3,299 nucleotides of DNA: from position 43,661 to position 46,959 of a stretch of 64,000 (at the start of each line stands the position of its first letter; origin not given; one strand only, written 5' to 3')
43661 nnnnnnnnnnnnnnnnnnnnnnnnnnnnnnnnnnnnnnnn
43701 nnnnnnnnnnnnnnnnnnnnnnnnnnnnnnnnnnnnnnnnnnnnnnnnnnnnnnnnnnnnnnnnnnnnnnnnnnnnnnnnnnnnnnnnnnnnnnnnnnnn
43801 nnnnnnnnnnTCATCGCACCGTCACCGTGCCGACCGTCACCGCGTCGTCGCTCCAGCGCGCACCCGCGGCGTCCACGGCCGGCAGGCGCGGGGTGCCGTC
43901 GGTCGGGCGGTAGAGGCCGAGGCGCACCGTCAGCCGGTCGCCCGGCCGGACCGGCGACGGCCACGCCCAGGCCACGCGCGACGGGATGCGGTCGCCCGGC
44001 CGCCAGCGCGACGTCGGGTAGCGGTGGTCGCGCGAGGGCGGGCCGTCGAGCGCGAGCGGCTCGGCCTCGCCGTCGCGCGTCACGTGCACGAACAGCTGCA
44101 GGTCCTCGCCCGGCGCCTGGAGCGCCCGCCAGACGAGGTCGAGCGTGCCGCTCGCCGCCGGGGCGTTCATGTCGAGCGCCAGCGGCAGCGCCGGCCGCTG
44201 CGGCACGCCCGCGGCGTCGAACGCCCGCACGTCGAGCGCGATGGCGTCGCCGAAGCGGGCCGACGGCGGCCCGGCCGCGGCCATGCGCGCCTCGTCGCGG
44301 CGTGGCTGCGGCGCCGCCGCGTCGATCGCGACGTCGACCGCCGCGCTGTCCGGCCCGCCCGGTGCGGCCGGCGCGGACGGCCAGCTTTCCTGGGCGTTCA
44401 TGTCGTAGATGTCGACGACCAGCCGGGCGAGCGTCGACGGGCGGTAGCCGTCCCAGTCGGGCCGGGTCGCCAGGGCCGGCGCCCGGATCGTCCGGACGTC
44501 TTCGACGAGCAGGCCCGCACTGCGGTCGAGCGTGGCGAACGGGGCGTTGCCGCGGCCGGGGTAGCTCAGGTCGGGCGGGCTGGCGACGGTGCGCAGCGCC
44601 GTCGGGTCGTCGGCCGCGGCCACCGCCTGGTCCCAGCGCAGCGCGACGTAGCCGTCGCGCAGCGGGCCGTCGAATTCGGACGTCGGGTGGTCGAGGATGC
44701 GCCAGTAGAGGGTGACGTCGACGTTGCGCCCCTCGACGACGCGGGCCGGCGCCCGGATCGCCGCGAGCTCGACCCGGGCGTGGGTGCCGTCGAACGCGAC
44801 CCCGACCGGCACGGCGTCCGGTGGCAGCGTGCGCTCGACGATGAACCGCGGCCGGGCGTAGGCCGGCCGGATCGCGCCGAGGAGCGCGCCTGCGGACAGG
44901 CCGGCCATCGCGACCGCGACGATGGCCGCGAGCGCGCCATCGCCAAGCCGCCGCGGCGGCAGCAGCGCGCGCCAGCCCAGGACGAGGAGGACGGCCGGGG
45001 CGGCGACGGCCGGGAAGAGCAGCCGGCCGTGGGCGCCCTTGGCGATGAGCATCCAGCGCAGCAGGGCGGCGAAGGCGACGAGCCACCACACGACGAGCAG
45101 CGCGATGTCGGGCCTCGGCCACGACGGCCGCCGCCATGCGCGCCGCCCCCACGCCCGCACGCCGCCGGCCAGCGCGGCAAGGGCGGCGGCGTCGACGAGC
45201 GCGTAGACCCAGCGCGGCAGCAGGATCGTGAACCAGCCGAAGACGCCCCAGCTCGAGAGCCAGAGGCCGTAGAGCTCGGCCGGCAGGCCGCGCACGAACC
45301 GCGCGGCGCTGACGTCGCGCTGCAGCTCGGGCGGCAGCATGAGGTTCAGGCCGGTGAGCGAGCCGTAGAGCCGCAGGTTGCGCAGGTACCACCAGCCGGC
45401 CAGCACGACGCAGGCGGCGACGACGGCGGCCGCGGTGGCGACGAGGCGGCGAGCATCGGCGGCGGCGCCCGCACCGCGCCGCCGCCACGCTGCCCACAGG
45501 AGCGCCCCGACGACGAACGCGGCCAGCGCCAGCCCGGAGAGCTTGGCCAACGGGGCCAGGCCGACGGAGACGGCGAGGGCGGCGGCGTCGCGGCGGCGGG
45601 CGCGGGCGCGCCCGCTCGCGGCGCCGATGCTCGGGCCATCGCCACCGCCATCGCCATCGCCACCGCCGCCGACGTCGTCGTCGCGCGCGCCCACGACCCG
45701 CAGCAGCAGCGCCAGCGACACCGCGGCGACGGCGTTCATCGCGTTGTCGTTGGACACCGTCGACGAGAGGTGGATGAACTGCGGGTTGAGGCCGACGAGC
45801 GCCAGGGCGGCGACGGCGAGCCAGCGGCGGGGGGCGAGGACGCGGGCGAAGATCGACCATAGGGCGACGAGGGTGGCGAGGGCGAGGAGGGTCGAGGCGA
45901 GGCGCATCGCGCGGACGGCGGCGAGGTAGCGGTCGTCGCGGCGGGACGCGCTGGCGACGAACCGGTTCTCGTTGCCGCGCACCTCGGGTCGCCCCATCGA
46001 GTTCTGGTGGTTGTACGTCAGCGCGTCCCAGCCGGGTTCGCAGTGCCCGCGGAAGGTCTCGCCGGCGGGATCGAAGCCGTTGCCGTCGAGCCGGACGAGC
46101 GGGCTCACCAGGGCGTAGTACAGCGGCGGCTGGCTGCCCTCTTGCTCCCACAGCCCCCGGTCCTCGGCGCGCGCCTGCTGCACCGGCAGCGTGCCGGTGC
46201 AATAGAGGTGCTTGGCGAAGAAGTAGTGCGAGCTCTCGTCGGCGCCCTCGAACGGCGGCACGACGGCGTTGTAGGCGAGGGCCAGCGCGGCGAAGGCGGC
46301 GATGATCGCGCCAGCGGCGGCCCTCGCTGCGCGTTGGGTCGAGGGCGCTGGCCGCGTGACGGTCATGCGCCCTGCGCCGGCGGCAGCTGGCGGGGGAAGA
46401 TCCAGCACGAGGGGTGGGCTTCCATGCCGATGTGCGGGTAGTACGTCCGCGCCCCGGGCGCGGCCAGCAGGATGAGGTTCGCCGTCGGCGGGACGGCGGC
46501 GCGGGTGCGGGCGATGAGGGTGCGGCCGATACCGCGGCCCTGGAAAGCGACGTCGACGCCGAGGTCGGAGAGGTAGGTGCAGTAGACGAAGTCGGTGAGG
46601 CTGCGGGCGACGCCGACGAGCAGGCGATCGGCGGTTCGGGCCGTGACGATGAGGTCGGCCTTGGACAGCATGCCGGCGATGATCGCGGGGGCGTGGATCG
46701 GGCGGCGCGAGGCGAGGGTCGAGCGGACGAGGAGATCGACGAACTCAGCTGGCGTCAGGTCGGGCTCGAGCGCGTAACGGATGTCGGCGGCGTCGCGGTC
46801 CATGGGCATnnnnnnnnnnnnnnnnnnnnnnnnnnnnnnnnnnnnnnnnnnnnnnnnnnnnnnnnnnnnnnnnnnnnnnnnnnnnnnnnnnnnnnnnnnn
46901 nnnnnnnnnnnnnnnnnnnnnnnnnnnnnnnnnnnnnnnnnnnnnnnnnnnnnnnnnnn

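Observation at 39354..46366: Cluster of GT-C membrane glycosyltransferases (two PMT/GT39-like and one YfhO-like) with coupled translation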

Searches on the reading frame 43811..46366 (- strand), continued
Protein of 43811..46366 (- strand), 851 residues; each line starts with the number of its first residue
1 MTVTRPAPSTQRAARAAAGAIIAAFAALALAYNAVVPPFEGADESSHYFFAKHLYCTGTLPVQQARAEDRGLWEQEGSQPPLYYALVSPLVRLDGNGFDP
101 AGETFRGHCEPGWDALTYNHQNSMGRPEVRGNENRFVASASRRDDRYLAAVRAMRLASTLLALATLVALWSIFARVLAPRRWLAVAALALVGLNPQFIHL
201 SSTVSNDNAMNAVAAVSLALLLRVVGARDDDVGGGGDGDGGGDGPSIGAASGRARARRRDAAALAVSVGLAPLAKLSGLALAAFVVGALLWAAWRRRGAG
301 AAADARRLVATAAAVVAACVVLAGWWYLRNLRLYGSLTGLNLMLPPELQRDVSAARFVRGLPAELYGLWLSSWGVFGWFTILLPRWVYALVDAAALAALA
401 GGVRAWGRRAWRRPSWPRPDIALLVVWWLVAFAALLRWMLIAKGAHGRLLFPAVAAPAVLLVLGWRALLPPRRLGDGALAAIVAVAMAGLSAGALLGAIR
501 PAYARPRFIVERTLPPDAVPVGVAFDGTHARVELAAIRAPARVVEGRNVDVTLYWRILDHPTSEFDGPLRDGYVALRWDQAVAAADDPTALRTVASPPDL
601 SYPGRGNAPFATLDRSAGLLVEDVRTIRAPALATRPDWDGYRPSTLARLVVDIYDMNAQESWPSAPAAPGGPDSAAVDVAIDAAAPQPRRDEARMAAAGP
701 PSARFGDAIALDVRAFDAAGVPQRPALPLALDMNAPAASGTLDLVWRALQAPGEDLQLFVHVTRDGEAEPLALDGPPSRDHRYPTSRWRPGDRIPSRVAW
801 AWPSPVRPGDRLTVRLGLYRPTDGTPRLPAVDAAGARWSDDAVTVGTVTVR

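Call 39: find_related_loci(query=A1, collection=genome_contigs, flank=10000)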
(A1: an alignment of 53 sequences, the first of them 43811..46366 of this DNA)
Query A1 (851 aa) in genome_contigs; peptide patterns used: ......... (x = any residue, [..] = any of these).
599 stretches matched a pattern (row limit reached: there are more); 599 encode a relative of the query (tblastn E <= 1e-3); the best 80 are kept; 79 distinct loci.
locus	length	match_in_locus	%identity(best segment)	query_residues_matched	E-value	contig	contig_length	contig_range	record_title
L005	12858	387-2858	41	10-851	2e-155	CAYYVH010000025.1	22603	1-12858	MAG TPA_asm: uncultured Anaerolineales bacterium isolate binchicken_co275_18 genome assembly, contig: NODE_2839_length_2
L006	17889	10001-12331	42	15-848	2e-142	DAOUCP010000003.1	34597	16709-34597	MAG TPA_asm: Anaerolineae bacterium isolate H81_833 14674, whole genome shotgun sequence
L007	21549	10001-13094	40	32-850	1e-141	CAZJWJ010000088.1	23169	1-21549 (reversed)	MAG TPA_asm: uncultured Anaerolineales bacterium isolate binchicken_co350_168 genome assembly, contig: NODE_2837_length_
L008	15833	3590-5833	31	10-844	1e-77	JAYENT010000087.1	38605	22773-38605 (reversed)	MAG: Chloroflexota bacterium isolate MAG048 MAG048_87, whole genome shotgun sequence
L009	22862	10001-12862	37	1-842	7e-124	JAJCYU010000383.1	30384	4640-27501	MAG: Anaerolineae bacterium isolate OFTM155 OFTM155_382, whole genome shotgun sequence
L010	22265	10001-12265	30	18-850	2e-71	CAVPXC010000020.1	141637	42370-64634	MAG: uncultured Chloroflexia bacterium isolate MFD00032.bin.2.54 genome assembly, contig: contig_26983, whole genome sho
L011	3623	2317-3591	45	2-464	2e-71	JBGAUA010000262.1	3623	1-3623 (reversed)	MAG: Anaerolineae bacterium isolate MAG_MBR_AS.19 MBRAS-19_NODE_262_length_3623_cov_4.798364, whole genome shotgun seque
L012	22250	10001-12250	31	14-851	8e-70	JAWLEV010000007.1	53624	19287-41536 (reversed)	MAG: Anaerolineae bacterium isolate 20BLK6-1.bin.88 NODE_440_length_53624_cov_16.357347, whole genome shotgun sequence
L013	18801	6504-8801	30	5-846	4e-69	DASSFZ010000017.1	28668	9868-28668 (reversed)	MAG TPA_asm: Anaerolineae bacterium isolate SMAG_U1019 k141_1399269, whole genome shotgun sequence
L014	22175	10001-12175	31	7-836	1e-67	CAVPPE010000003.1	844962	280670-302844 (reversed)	MAG: uncultured Chloroflexia bacterium isolate MFD09964.bin.1.215 genome assembly, contig: contig_17550, whole genome sh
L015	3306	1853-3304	35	20-556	7e-67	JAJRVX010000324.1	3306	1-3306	MAG: Chloroflexota bacterium isolate Dive96_bin10.82 k141_2955015, whole genome shotgun sequence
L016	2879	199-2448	32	1-851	2e-67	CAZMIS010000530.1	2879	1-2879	MAG TPA_asm: uncultured Anaerolineales bacterium isolate binchicken_co111_72 genome assembly, contig: NODE_78877_length_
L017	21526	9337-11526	31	1-845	1e-65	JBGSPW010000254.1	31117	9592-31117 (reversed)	MAG: Thermoflexales bacterium isolate JTS-AC314 k141_3744430, whole genome shotgun sequence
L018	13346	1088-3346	31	9-843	1e-65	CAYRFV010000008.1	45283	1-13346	MAG TPA_asm: uncultured Anaerolineales bacterium isolate binchicken_co274_116 genome assembly, contig: NODE_2111_length_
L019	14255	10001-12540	32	20-850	3e-65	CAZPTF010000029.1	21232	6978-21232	MAG TPA_asm: uncultured Anaerolineae bacterium isolate SRP241326_co3_194 genome assembly, contig: NODE_3420_length_21232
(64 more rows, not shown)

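Call 41: predict_structure(alignment_id=A1)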
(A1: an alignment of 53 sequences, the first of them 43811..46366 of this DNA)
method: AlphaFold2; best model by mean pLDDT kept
length: 851 residues; sequences in the alignment: 53
mean_pLDDT: 87.5   pTM: 0.89
mean pLDDT of the five models: 87.5, 87.3, 86.4, 85.8, 84.9
residues with pLDDT >= 90: 517; 70-90: 228; 50-70: 93; < 50: 13
segments of 3 or more residues with pLDDT < 50: 96-100, 102-105
pLDDT, mean of each block of 10 residues (from residue 1): 71 97 98 93 91 92 85 80 97 66 55 69 64 76 71 97 98 95 98 98 97 98 87 59 69 93 98 96 98 95 95 98 97 94 77 83 92 87 93 97 87 72 97 92 85 97 96 95 98 96 92 97 88 96 95 91 70 94 87 94 88 85 94 85 93 91 92 94 72 58 93 70 66 61 90 95 83 88 95 88 84 93 85 93 89 74
secondary structure, 60 per line:
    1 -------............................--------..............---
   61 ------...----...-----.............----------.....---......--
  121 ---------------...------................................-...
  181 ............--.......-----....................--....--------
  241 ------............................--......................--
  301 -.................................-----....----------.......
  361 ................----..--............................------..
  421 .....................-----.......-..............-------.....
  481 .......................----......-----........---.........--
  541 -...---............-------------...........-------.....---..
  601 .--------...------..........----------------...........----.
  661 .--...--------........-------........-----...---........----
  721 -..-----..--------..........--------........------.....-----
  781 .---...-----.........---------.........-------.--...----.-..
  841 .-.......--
elements in order (helices of 4 or more, strands of 3 or more residues): H8-35 H44-57 H82-94 H105-109 E116-118 E136-138 H145-176 H178-192 H195-201 H207-226 H229-232 H247-274 H277-298 H302-334 H340-343 H354-374 H385-412 H419-441 H447-453 H455-468 H476-503 E508-510 E519-526 E530-538 E542-544 E548-559 E573-583 E591-595 E599-601 E619-628 E645-655 E664-666 E675-682 H690-697 E703-705 E709-716 E739-748 E757-764 E771-775 E793-801 E811-819 E830-832 E843-849

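Call 52: search_solved_structures(query=A1, max_evalue=10, show_alignments=2)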
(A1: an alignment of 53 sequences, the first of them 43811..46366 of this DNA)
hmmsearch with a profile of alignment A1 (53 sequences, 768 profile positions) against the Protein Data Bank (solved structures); distinct sequences matched with E-value up to 10: 1.
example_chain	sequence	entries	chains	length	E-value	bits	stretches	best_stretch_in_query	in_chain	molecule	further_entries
6p25_A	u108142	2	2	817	0.012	17.1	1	139-254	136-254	Dolichyl-phosphate-mannose--protein mannosyltransferase 1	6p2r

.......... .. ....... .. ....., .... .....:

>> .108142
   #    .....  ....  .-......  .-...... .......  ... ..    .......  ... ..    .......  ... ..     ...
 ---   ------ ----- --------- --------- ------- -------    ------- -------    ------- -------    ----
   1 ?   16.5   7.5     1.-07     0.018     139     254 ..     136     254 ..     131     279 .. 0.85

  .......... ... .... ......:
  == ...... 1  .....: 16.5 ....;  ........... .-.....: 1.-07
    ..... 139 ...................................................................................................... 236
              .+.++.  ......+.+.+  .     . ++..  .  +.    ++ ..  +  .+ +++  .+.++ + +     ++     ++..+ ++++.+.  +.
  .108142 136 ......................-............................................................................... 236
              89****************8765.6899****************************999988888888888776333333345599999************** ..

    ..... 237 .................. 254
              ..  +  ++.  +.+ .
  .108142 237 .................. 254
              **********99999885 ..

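Call 75: search_protein_families(library=pfam, alignment_id=A1, max_evalue=0.001)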
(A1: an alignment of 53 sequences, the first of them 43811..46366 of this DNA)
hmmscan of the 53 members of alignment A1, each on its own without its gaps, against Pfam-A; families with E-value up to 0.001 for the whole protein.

A. member 1, window:43811-46366:- (851 aa): 1 family
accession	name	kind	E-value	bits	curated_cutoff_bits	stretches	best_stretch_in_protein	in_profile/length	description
PF02366.24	PMT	-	0.00099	19.2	22.7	0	153-328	84-234/245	Dolichyl-phosphate-mannose-protein mannosyltransferase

B. families by the number of members that match (of 53 scanned): 3 families
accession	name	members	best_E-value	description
PF13231.12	PMT_2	40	7e-13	Dolichyl-phosphate-mannose-protein mannosyltransferase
PF09913.15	DUF2142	23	9.5e-14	Predicted membrane protein (DUF2142)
PF02366.24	PMT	23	1.5e-11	Dolichyl-phosphate-mannose-protein mannosyltransferase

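Call 89: fold_search(model_id=the predicted structure, library=pdb)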
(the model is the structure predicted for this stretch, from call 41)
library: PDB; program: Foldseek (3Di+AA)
matches with E <= 10: 943; with E <= 0.001: 17
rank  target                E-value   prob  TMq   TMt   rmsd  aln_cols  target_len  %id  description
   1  5ezm                  2.0e-05  1.00  0.30  0.44   7.7       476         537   18  Crystal Structure of ArnT from Cupriavidus metallidurans in the apo state (released 2016-02-17)
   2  5f15                  4.1e-05  1.00  0.29  0.43  11.1       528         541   16  Crystal Structure of ArnT from Cupriavidus metallidurans bound to Undecaprenyl phosphate (released 2016-02-17)
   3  9i5k_A                5.3e-05  1.00  0.34  0.56  10.6       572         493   13  Structure of the Chaetomium thermophilum Pmt4 homodimer (C2 symmetry) (released 2025-12-24)
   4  8jrv_A                5.3e-05  1.00  0.12  0.22  19.2       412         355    9  Cryo-EM structure of the glucagon receptor bound to glucagon and beta-arrestin 1 (released 2023-08-16)
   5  6a8p_A                5.6e-05  1.00  0.10  0.12  13.5       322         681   11  Transglutaminase 2 mutant G224V in complex with GTP (released 2018-09-26)
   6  2wtr_B                8.0e-05  0.98  0.11  0.20  18.2       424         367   10  Full length Arrestin2 (released 2009-09-29)
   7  6a8p_C                9.9e-05  0.99  0.10  0.12  13.5       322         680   10  Transglutaminase 2 mutant G224V in complex with GTP (released 2018-09-26)
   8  6kzb_C                1.1e-04  0.99  0.10  0.12  13.6       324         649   11  Transglutaminase2 complexed with calcium (released 2020-12-09)
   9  3ly6_A                1.2e-04  0.99  0.10  0.12  14.2       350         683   10  Crystal structure of human transglutaminase 2 complex with adenosine 5' Triphosphate (released 2010-08-18)
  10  6a8p_B                1.9e-04  0.99  0.10  0.12  13.4       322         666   10  Transglutaminase 2 mutant G224V in complex with GTP (released 2018-09-26)
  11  1g4m_A                2.1e-04  0.97  0.12  0.22  19.2       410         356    9  CRYSTAL STRUCTURE OF BOVINE BETA-ARRESTIN 1 (released 2001-10-03)
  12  1kv3_A                2.8e-04  0.98  0.10  0.12  13.6       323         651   11  HUMAN TISSUE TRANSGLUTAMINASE IN GDP BOUND FORM (released 2002-03-13)
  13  2wtr_A                3.0e-04  0.97  0.11  0.21  18.0       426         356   10  Full length Arrestin2 (released 2009-09-29)
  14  2wb7_A                4.7e-04  0.90  0.09  0.14  18.8       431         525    9  pT26-6p (released 2009-03-03)
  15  6kzb_A                5.4e-04  0.97  0.10  0.12  13.4       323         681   11  Transglutaminase2 complexed with calcium (released 2020-12-09)
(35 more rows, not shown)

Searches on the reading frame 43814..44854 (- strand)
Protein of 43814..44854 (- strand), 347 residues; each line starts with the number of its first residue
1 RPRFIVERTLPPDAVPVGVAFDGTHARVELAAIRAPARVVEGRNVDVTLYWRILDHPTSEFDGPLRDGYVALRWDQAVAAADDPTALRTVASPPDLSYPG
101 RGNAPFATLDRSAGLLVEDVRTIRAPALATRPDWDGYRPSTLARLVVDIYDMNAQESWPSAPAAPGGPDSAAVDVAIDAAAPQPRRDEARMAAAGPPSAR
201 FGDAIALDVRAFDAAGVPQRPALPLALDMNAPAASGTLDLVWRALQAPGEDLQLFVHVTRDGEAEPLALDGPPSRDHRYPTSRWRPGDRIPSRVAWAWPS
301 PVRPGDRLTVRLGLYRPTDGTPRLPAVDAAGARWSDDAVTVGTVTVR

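Call 73: predict_structure(alignment_id=A3)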
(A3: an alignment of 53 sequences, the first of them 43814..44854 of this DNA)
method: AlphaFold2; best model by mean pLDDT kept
length: 347 residues; sequences in the alignment: 53
mean_pLDDT: 91.9   pTM: 0.89
mean pLDDT of the five models: 91.9, 90.0, 89.7, 88.6, 87.4
residues with pLDDT >= 90: 263; 70-90: 71; 50-70: 13; < 50: 0
segments of 3 or more residues with pLDDT < 50: none
pLDDT, mean of each block of 10 residues (from residue 1): 94 97 87 98 98 82 80 96 90 96 90 91 97 87 98 94 93 96 66 85 95 82 90 90 96 97 91 94 95 92 95 94 94 97 95
secondary structure, 60 per line:
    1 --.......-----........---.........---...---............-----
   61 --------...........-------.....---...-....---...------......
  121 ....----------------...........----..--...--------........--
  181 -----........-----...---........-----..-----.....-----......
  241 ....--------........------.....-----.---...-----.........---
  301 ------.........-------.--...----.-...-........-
elements in order: E3-6 E15-22 E26-34 E38-40 E44-55 E69-79 E87-91 E95-97 H99-102 E115-124 E141-151 E160-162 E171-178 H186-193 E199-201 E205-212 E225-229 E235-244 E253-260 E267-271 E289-297 E307-315 E326-328 E339-346

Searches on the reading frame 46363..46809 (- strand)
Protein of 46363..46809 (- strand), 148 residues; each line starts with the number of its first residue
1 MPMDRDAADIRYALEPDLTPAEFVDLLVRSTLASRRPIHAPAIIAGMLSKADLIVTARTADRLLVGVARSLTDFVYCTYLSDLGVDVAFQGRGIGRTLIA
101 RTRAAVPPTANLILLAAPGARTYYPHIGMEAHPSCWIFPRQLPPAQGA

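Call 9: search_protein_families(library=pfam, proteins=[window:46363-46809:-], max_evalue=0.01)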
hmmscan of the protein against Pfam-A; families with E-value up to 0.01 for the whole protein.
window:46363-46809:- (148 aa): 4 families
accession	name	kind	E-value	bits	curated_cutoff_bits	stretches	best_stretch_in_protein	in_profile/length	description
PF13673.13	Acetyltransf_10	-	4.7e-07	30.3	23.6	1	44-132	22-110/128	Acetyltransferase (GNAT) domain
PF00583.31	Acetyltransf_1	-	9.7e-05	23.1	20.7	1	53-101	34-83/116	Acetyltransferase (GNAT) family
PF13508.13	Acetyltransf_7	-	0.0001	23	27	1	64-127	14-80/84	Acetyltransferase (GNAT) domain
PF12568.14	PanZ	-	0.00018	21.4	22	1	37-112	23-96/128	Acetyltransferase (GNAT) domain, PanZ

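Call 10: search_protein_families(library=ncbifam, proteins=[window:46363-46809:-], max_evalue=0.01)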
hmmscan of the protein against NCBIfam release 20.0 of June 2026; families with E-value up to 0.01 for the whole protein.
window:46363-46809:- (148 aa): 0 families
